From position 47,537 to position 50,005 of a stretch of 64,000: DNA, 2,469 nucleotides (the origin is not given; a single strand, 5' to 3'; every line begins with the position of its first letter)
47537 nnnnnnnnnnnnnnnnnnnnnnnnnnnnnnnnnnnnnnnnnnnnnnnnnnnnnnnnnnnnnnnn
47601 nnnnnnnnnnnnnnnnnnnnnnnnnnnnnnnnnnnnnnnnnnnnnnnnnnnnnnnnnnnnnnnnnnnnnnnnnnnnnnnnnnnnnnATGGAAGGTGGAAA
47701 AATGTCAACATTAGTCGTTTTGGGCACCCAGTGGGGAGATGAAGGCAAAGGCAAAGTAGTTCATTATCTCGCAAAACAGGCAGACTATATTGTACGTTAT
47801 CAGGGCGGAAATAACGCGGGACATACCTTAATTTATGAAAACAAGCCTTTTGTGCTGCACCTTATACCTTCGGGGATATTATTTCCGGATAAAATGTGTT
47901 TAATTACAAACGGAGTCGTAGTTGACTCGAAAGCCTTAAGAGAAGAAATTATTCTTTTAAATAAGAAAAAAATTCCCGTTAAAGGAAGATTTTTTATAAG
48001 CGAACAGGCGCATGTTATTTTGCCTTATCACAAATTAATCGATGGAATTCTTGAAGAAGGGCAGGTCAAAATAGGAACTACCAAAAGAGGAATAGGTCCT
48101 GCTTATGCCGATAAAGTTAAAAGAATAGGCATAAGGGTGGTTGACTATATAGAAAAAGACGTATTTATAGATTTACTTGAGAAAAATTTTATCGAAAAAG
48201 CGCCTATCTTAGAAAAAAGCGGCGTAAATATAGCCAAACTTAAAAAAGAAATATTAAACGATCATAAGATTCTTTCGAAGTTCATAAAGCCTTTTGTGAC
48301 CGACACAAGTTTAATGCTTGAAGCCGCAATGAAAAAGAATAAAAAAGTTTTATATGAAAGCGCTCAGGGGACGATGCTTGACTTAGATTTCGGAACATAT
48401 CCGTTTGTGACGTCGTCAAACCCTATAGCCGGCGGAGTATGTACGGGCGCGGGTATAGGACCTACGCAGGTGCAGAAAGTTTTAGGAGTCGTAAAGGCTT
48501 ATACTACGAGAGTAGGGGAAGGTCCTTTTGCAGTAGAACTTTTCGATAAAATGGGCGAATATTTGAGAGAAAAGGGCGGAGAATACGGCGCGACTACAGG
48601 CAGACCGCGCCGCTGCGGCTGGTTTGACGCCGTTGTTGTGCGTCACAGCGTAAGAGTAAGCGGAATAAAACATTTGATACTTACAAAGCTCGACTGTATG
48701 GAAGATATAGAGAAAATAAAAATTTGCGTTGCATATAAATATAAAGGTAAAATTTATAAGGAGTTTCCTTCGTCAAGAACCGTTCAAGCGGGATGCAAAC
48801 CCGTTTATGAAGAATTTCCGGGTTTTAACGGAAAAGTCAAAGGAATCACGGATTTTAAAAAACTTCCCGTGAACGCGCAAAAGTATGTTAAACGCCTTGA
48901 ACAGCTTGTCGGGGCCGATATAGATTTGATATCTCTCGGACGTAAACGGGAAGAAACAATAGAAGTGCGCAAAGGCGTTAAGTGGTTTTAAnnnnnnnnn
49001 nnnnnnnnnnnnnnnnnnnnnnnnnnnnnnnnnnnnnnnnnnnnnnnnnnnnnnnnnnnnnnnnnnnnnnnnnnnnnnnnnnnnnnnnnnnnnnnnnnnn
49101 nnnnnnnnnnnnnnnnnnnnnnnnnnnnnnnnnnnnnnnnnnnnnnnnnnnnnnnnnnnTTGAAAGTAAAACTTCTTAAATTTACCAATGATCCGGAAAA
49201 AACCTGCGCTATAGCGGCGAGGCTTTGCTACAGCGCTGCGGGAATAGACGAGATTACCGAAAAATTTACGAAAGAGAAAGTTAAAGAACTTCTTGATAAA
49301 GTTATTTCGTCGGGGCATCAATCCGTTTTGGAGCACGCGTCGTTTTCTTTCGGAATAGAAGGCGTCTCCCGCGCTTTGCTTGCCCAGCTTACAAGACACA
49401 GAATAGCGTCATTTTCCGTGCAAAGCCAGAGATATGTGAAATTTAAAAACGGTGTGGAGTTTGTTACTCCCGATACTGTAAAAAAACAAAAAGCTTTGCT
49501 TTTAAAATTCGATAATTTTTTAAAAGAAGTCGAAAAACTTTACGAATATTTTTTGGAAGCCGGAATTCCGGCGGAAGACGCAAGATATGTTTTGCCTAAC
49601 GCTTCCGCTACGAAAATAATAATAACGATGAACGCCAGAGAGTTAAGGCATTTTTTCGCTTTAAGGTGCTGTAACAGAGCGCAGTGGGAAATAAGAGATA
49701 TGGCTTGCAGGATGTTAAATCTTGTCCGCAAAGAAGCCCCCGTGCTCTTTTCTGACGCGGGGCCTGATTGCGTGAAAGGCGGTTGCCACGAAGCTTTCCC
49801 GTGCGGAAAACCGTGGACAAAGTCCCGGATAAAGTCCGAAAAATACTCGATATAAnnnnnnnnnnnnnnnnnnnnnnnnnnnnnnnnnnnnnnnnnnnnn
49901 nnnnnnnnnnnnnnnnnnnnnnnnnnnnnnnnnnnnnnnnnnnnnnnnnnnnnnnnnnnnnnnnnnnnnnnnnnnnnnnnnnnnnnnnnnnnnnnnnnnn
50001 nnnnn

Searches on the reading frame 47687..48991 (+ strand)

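Call 37: search_protein_families(library=ncbifam, proteins=[window:47687-48991:+], max_evalue=0.00001)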
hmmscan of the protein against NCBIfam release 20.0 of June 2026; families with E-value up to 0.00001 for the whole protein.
window:47687-48991:+ (434 aa): 6 families
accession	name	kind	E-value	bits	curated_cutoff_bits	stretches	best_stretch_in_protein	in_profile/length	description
NF002223.0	PRK01117.1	equivalog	1.6e-176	587.4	402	1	6-429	1-426/430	adenylosuccinate synthase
TIGR00184.1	purA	equivalog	2.4e-158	527.4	395.55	1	10-430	1-423/425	adenylosuccinate synthase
NF010355.0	PRK13783.1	equivalog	1.2e-127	426.4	445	1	9-427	3-404/404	adenylosuccinate synthase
NF010357.0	PRK13785.1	equivalog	3.6e-102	342.4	700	1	8-429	2-452/455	adenylosuccinate synthase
NF003295.0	PRK04293.1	equivalog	3.3e-73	246.5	368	2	199-339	148-286/337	adenylosuccinate synthetase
NF038379.2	amino_Aden_PurZ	exception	3.8e-39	134.7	300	1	10-324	3-291/293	succino-amino-deoxyadenylate synthase PurZ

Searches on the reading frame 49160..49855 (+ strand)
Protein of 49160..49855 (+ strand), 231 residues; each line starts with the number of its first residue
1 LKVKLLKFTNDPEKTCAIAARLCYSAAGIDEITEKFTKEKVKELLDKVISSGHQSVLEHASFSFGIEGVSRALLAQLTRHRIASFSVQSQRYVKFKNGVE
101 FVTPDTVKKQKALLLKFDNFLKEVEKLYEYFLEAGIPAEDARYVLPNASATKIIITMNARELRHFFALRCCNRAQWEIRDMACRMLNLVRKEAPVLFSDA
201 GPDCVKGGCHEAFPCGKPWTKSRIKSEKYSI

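Call 37: search_protein_families(library=ncbifam, proteins=[window:49160-49855:+], max_evalue=0.00001)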
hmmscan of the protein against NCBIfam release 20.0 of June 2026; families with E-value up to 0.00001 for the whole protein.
window:49160-49855:+ (231 aa): 1 family
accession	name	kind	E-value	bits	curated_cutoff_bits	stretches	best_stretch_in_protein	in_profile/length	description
TIGR02170.1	thyX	equivalog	1.9e-60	204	87.9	1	2-199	1-210/211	FAD-dependent thymidylate synthase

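Call 61: find_homologous_proteins(query=window:49160-49855:+, max_evalue=1e-40)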
Query window:49160-49855:+ (231 aa): 7701 proteins with E <= 1e-40 among 8000 candidates; the best 120 are listed.
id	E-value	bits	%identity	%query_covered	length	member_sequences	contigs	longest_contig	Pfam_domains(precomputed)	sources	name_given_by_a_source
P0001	1.9e-150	517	100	100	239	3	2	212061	PF02511.21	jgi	-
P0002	5.0e-132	456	89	98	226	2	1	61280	PF02511.21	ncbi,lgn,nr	ncbi:MAG: FAD-dependent thymidylate synthase [Endomicrobium sp.]|nr:FAD-dependent thymidylate syntha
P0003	3.4e-128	444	87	97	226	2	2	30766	PF02511.21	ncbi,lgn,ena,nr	ncbi:MAG: FAD-dependent thymidylate synthase [Endomicrobia bacterium]|nr:FAD-dependent thymidylate s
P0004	7.4e-126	436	85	96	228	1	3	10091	PF02511.21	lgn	-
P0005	1.3e-123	429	82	96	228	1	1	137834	PF02511.21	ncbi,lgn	-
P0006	4.3e-123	427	82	99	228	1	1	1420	PF02511.21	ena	-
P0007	1.0e-122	426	84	95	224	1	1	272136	PF02511.21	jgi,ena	jgi:thymidylate synthase, flavin-dependent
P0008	1.1e-122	426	82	96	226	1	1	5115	PF02511.21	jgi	-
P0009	4.5e-122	424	81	96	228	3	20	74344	PF02511.21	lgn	-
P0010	4.7e-122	424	82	96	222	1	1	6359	PF02511.21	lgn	-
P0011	5.3e-122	424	83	96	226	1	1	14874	PF02511.21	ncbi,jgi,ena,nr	ncbi:MAG: FAD-dependent thymidylate synthase [Endomicrobia bacterium]|nr:FAD-dependent thymidylate s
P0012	9.4e-122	423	82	96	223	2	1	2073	PF02511.21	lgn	-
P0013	8.1e-121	420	82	95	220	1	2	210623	PF02511.21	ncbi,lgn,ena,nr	ncbi:MAG: FAD-dependent thymidylate synthase [Endomicrobia bacterium]|nr:FAD-dependent thymidylate s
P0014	1.6e-120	419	82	95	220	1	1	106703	PF02511.21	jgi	-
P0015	4.7e-120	417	81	96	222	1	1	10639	PF02511.21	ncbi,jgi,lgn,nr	ncbi:MAG: FAD-dependent thymidylate synthase [Endomicrobium sp.]|jgi:thymidylate synthase (FAD)|nr:F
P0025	7.3e-117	407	80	96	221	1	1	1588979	PF02511.21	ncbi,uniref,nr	ncbi:FAD-dependent thymidylate synthase [Endomicrobium proavitum]|uniref:Flavin-dependent thymidylat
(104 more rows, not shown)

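Call 62: find_encoding_contigs(protein=P0025, flank=10000, max_places=1)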
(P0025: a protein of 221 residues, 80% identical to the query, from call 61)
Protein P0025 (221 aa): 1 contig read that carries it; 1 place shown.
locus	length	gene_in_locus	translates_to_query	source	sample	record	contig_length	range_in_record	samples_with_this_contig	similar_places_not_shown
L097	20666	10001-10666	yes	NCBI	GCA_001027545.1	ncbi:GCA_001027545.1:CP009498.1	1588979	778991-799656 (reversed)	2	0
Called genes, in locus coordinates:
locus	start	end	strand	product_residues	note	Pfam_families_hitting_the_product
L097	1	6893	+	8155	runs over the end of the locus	-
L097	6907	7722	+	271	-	PF00691:OmpA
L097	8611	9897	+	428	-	PF00709:Adenylsucc_synt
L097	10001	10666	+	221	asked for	PF02511:Thy1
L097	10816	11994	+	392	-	PF00999:Na_H_Exchanger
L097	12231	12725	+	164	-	PF22811:Zn_ribbon_NrdR, PF03477:ATP-cone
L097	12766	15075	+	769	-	PF00317:Ribonuc_red_lgN, PF02867:Ribonuc_red_lgC, PF12637:TSCPD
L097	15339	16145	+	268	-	-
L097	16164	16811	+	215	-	PF22769:DCD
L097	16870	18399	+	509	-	PF00117:GATase, PF07722:Peptidase_C26, PF02540:NAD_synthase (faint), PF03054:tRNA_Me_trans (faint), PF00958:GMP_synt_C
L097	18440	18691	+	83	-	-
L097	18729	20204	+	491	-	PF06347:SH3_4 (faint), PF08239:SH3_3 (weak)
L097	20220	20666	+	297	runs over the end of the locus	PF12849:PBP_like_2, PF13531:SBP_bac_11 (weak), PF12727:PBP_like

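Call 63: find_encoding_contigs(protein=P0002, flank=4000, max_places=1)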
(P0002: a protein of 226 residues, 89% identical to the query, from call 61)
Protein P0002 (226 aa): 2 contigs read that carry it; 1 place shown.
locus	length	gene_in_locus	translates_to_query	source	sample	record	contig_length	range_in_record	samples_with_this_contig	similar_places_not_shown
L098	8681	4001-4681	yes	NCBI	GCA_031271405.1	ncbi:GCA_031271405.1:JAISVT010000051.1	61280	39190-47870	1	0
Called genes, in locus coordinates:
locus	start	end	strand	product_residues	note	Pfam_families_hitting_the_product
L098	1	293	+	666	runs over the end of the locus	PF00437:T2SSE, PF27713:UCP018868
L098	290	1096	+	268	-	PF00482:T2SSF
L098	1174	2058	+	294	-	PF00482:T2SSF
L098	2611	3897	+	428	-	PF00709:Adenylsucc_synt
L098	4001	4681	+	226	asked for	PF02511:Thy1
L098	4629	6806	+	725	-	PF13174:TPR_6 (faint), PF13431:TPR_17 (faint), PF13181:TPR_8 (faint), PF25063:ARM_TT21_C (faint), PF00515:TPR_1 (faint), PF07719:TPR_2 (faint), PF13176:TPR_7 (faint), PF13432:TPR_16 (weak), +5 more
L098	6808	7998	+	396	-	PF00999:Na_H_Exchanger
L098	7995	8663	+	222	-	-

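Call 64: find_encoding_contigs(protein=P0003, flank=4000, max_places=1)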
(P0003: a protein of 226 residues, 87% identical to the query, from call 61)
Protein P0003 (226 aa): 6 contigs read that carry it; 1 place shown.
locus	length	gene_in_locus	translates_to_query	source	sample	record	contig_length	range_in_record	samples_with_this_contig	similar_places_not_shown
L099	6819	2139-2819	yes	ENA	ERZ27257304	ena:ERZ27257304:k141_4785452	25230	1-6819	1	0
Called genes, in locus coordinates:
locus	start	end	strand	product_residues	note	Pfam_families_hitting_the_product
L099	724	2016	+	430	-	PF00709:Adenylsucc_synt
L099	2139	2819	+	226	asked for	PF02511:Thy1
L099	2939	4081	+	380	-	PF00999:Na_H_Exchanger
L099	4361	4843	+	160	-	PF22811:Zn_ribbon_NrdR, PF03477:ATP-cone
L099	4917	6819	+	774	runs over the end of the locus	PF00317:Ribonuc_red_lgN, PF02867:Ribonuc_red_lgC, PF12637:TSCPD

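Call 65: find_encoding_contigs(protein=P0014, flank=4000, max_places=1)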
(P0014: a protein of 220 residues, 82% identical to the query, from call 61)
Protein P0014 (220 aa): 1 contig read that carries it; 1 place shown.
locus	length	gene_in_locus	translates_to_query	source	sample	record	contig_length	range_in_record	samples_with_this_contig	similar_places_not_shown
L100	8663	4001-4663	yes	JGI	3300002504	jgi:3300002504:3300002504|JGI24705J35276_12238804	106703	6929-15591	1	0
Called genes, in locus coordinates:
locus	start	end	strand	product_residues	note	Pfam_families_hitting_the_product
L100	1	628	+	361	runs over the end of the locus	PF00988:CPSase_sm_chain, PF00117:GATase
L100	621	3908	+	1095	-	PF25596:CPSase_L_D1, PF02786:CPSase_L_D2, PF02787:CPSase_L_D3, PF25596:CPSase_L_D1, PF02222:ATP-grasp, PF02786:CPSase_L_D2, PF07478:Dala_Dala_lig_C, PF02142:MGS, +5 more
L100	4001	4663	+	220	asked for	PF02511:Thy1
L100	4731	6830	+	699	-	PF13181:TPR_8 (faint), PF13428:TPR_14 (faint), PF13431:TPR_17 (faint), PF13174:TPR_6 (faint), PF13371:TPR_9 (faint), PF00515:TPR_1 (faint), PF07719:TPR_2 (faint), PF23914:TPR_CcmH_CycH (weak), +4 more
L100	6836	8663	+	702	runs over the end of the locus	PF13181:TPR_8 (faint), PF13428:TPR_14 (faint), PF13424:TPR_12 (faint), PF00515:TPR_1 (faint), PF07719:TPR_2 (faint), PF13431:TPR_17 (faint), PF14559:TPR_19 (faint), PF13432:TPR_16 (weak), +3 more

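Call 66: find_encoding_contigs(protein=P0007, flank=4000, max_places=1)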
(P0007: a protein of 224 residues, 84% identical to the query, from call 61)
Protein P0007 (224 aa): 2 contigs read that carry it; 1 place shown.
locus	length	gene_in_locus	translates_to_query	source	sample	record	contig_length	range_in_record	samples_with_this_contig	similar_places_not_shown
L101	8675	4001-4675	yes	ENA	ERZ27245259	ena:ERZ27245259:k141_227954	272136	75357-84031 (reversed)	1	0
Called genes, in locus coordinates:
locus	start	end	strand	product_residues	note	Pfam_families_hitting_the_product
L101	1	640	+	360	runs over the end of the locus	PF00988:CPSase_sm_chain, PF00117:GATase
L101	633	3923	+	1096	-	PF25596:CPSase_L_D1, PF02786:CPSase_L_D2, PF02787:CPSase_L_D3, PF25596:CPSase_L_D1, PF02222:ATP-grasp, PF02786:CPSase_L_D2, PF07478:Dala_Dala_lig_C, PF15632:ATPgrasp_Ter, +5 more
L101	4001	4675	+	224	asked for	PF02511:Thy1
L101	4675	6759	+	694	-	PF07719:TPR_2 (faint), PF13174:TPR_6 (faint), PF00515:TPR_1 (faint), PF13181:TPR_8 (faint), PF13371:TPR_9 (faint), PF13428:TPR_14 (faint), PF13431:TPR_17 (faint), PF12569:NatA_aux_su (faint), +4 more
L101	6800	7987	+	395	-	PF00999:Na_H_Exchanger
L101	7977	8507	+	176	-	-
